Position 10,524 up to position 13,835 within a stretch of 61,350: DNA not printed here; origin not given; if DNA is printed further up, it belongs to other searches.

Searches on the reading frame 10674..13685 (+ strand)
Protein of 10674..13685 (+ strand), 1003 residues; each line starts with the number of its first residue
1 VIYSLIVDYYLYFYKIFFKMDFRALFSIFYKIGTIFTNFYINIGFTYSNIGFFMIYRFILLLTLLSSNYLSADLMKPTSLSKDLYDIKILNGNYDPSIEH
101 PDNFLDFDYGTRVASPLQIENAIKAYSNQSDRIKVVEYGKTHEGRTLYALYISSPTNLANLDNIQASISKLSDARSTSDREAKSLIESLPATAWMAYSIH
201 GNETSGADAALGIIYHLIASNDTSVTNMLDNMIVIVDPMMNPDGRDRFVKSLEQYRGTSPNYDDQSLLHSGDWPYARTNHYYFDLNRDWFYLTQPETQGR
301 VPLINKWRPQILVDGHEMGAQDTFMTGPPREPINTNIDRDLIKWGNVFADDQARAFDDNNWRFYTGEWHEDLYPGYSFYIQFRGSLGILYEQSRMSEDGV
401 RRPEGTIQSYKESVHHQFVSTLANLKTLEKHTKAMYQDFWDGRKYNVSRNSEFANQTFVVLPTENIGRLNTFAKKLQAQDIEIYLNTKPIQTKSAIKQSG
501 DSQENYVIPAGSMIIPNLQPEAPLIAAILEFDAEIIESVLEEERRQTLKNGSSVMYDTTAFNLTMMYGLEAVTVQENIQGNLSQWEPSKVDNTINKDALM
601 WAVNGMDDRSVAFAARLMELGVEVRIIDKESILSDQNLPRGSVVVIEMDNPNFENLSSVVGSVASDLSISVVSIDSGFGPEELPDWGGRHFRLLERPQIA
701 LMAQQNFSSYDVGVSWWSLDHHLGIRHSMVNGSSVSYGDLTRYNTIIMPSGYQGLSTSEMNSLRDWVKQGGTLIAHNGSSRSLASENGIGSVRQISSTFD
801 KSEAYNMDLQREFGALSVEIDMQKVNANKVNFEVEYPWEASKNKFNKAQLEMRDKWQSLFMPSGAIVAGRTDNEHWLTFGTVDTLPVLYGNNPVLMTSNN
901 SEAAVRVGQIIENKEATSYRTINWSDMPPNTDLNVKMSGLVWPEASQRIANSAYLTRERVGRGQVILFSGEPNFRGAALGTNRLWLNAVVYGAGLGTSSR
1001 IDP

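Call 29: search_protein_families(library=pfam, proteins=[window:10674-13685:+], max_evalue=0.00001)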
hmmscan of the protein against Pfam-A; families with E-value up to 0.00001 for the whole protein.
window:10674-13685:+ (1003 aa): 1 family
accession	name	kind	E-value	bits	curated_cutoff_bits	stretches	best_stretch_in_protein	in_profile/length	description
PF00246.29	Peptidase_M14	-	6.7e-19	69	21.6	1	123-307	5-151/286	Zinc carboxypeptidase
